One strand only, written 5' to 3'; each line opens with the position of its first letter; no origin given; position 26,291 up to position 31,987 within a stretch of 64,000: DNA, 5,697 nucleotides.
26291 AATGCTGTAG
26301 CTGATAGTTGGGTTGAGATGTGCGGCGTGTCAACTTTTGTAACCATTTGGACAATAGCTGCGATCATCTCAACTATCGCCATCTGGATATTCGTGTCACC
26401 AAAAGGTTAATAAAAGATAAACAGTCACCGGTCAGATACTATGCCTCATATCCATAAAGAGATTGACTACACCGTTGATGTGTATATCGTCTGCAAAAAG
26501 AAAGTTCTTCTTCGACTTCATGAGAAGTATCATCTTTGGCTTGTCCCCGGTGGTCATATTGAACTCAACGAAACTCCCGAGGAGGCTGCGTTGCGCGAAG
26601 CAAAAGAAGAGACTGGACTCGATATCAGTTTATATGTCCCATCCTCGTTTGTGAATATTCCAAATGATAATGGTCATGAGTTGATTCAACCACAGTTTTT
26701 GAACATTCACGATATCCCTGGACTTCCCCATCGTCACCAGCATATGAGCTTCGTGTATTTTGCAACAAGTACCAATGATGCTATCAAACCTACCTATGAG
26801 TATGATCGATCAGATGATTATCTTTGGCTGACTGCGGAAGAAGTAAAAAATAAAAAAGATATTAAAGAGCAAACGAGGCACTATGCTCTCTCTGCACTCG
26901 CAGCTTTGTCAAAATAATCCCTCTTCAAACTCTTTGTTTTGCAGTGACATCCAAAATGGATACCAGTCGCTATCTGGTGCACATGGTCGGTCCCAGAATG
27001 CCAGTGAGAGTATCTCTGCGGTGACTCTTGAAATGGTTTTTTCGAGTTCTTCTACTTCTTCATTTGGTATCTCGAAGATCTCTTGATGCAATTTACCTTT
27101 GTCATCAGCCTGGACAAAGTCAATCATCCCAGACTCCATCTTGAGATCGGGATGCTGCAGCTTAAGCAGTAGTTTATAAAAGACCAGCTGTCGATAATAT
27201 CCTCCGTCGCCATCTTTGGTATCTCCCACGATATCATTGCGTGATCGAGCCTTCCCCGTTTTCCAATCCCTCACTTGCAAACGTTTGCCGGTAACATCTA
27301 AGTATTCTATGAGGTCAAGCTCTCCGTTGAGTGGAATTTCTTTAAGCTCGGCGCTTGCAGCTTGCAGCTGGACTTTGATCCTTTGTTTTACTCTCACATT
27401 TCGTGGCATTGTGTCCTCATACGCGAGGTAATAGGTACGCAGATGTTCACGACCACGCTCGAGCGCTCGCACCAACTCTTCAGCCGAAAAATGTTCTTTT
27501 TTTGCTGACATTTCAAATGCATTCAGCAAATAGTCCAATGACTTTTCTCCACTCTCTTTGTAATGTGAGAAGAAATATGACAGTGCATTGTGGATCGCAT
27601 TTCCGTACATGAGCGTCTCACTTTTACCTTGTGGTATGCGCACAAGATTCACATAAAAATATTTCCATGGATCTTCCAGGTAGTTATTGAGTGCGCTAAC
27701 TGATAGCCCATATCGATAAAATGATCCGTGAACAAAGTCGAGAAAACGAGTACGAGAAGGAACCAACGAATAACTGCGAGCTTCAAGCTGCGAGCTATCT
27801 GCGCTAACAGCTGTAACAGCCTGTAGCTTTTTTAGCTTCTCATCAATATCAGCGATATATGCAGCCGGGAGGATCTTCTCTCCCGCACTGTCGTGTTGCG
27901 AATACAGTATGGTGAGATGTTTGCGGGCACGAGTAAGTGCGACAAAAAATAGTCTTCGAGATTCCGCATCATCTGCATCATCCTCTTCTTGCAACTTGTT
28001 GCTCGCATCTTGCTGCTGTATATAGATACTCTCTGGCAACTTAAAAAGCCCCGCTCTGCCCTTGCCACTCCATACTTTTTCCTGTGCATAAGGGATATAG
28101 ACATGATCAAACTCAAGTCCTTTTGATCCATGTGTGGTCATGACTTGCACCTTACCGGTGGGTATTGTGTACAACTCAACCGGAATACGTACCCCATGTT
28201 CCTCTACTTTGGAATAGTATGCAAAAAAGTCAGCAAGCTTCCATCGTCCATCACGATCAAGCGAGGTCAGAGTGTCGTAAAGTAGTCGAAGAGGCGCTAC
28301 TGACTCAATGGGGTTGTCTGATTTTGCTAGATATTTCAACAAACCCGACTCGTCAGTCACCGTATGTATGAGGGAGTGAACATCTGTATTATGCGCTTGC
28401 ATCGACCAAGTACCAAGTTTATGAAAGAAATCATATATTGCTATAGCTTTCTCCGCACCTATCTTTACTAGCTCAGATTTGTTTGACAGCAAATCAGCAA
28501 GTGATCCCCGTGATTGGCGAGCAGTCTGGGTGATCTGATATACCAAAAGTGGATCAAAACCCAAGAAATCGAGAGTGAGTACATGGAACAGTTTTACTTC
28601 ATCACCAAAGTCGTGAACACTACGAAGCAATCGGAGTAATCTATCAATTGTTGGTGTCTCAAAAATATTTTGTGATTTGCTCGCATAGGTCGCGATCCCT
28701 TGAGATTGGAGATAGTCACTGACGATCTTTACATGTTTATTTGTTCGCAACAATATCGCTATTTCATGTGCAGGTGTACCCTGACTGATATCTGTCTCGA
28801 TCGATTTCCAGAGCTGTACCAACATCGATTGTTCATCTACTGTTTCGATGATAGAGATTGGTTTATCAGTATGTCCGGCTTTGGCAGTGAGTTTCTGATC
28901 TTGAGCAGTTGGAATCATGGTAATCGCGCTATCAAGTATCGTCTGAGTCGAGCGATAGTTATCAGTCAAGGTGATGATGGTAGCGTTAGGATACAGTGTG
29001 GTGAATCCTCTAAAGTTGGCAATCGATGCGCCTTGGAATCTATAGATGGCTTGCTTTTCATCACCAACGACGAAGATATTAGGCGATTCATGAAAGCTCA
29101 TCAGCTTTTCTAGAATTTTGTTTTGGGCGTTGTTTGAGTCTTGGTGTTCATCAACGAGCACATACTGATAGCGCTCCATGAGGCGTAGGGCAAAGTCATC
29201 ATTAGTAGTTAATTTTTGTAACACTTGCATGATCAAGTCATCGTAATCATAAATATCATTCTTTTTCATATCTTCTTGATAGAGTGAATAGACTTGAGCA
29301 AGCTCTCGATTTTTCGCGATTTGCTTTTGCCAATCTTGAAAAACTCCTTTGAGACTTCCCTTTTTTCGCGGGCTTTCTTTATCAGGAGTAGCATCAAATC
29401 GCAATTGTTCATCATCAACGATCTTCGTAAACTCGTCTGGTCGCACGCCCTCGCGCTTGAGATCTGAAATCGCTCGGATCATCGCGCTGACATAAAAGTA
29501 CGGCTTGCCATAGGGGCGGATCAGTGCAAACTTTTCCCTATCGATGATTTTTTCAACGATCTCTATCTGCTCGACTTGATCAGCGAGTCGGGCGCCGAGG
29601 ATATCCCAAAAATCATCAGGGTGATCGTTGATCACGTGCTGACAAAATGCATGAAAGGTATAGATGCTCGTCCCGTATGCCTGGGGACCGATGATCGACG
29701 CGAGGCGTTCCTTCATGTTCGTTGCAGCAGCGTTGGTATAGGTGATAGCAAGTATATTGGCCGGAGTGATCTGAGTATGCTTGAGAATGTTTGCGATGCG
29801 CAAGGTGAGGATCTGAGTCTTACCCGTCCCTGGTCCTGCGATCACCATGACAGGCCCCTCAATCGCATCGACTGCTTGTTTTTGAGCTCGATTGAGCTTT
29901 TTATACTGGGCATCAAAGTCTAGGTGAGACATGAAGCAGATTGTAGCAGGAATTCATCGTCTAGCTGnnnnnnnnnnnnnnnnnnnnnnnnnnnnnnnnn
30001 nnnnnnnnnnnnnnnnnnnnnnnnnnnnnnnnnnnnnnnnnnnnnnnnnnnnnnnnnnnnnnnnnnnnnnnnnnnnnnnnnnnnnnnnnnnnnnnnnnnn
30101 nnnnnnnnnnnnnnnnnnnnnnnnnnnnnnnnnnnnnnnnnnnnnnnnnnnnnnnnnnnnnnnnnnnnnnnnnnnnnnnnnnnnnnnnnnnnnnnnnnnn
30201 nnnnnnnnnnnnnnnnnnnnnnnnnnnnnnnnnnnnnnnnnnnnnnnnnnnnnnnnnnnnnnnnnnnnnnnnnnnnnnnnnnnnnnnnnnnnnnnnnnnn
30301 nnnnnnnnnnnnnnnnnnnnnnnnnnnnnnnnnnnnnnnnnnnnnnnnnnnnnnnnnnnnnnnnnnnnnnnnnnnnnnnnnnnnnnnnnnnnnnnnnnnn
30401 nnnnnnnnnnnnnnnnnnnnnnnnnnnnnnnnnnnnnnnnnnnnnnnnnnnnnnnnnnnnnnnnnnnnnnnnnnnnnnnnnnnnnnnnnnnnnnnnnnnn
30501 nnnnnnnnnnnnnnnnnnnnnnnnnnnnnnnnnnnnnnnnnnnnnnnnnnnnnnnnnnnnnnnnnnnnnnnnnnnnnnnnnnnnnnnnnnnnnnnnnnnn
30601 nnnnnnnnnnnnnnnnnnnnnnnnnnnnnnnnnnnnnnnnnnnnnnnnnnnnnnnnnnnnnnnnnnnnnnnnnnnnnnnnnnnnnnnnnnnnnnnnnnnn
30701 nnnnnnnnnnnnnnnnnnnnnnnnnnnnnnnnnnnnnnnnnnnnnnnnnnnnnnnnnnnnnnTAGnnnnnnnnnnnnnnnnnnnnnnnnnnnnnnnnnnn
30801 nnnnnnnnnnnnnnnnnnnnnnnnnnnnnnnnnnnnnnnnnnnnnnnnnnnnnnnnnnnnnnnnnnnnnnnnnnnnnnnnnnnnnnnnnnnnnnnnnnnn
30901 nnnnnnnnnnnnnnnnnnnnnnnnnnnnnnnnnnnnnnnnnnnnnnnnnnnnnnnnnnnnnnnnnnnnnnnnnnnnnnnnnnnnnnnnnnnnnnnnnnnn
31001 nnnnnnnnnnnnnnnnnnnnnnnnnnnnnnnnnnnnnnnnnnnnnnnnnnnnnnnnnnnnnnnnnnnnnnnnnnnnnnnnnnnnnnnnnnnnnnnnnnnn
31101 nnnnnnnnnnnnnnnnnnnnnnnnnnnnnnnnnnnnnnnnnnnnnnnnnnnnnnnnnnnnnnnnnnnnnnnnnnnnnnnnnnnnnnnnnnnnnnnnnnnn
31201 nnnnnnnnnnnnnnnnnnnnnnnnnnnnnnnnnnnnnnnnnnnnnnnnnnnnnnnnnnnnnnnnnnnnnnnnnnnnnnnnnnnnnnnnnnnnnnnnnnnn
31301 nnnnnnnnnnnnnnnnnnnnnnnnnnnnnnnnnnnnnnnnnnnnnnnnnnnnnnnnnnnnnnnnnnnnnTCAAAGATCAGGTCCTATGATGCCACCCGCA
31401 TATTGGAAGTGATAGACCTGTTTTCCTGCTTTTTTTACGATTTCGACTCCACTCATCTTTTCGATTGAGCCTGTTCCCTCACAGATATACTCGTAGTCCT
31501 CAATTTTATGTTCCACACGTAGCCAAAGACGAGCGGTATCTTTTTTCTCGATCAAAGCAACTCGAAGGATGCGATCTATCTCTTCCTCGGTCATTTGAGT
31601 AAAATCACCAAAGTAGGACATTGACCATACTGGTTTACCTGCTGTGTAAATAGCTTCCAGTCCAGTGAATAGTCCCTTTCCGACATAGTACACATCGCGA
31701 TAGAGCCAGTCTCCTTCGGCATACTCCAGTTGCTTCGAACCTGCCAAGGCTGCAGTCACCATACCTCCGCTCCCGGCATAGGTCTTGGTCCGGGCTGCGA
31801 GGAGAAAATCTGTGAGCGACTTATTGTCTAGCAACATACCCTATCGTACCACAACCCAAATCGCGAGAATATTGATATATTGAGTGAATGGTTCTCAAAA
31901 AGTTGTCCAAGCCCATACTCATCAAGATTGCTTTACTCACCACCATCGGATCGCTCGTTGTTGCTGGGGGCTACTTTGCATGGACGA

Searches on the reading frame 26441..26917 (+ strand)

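Call 51: search_protein_families(library=pfam, proteins=[window:26441-26917:+], max_evalue=0.001)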
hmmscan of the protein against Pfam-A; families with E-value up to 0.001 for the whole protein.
window:26441-26917:+ (158 aa): 2 families
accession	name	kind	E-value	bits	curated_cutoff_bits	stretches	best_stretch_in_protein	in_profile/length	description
PF00293.34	NUDIX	-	2.1e-15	57.3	21.1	1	12-143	6-125/134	NUDIX domain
PF14815.12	NUDIX_4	-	0.00036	20.7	35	0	31-136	25-99/113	NUDIX domain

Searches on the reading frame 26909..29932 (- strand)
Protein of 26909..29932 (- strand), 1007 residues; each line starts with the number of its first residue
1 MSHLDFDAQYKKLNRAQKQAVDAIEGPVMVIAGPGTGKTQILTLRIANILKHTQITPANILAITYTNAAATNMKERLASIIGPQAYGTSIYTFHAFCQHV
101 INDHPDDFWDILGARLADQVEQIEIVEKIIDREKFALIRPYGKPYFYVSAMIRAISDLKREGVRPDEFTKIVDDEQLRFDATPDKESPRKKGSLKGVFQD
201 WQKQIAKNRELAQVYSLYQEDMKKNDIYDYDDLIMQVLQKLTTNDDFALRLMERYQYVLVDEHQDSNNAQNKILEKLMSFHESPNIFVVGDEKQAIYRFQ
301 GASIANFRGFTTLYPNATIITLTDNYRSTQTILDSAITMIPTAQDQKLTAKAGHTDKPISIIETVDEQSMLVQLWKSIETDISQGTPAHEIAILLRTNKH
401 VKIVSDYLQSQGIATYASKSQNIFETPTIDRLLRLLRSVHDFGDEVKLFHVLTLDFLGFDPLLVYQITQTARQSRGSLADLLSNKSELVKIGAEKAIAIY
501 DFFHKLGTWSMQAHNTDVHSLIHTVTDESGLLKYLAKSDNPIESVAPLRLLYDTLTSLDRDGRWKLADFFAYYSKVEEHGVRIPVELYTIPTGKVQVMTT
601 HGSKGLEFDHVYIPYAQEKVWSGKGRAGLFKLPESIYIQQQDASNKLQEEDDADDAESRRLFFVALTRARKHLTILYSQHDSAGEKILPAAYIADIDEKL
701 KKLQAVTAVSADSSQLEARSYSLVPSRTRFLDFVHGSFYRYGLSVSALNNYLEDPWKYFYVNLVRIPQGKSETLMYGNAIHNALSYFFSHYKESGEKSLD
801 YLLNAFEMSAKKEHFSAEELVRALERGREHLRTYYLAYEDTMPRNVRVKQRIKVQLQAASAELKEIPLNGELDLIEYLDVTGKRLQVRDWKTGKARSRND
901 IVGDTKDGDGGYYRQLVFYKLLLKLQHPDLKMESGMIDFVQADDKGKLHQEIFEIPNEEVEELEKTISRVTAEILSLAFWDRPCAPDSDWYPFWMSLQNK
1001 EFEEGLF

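Call 51: search_protein_families(library=pfam, proteins=[window:26909-29932:-], max_evalue=0.001)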
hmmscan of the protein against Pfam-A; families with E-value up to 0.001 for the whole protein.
window:26909-29932:- (1007 aa): 9 families
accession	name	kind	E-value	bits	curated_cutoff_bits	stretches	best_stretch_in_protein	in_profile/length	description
PF00580.27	UvrD-helicase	-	2.5e-66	224.6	23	1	13-313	1-269/271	UvrD/REP helicase N-terminal domain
PF13361.12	UvrD_C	-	1.6e-33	117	25.6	1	320-679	1-349/350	UvrD-like helicase C-terminal domain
PF13245.12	AAA_19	-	7.3e-21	75.2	25.1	1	17-299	1-133/134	AAA domain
PF12705.13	PDDEXK_1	-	2.1e-19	70.9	22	1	743-975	2-225/247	PD-(D/E)XK nuclease superfamily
PF13538.12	UvrD_C_2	-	1.4e-09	38.1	27.4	1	654-675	29-51/52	UvrD-like helicase C-terminal domain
PF13086.12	AAA_11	-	1.1e-06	29.1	27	1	13-294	2-249/257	AAA domain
PF01443.25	Viral_helicase1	-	1.7e-06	28.4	21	0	655-676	206-227/228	Viral superfamily 1 RNA helicase core domain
PF13604.12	AAA_30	-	1.9e-06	28.2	27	0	12-77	1-66/191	AAA domain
PF09848.15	SLFN-g3_helicase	-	0.00096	19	24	0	221-330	57-163/354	Schlafen group 3, DNA/RNA helicase domain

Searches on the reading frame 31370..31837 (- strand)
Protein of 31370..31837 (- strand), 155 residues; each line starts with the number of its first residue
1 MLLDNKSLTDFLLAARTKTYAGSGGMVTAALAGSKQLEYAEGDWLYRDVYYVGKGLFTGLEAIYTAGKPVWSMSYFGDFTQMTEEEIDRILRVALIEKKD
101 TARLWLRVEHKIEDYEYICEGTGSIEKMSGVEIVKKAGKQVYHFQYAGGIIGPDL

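Call 52: search_protein_families(library=pfam, proteins=[window:31370-31837:-], max_evalue=0.001)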
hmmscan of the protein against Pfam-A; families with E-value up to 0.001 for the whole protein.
window:31370-31837:- (155 aa): 1 family
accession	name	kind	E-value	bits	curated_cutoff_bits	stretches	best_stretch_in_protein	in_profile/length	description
PF18931.5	DUF5680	-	1.4e-23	83.7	25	1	51-151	3-104/104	Domain of unknown function (DUF5680)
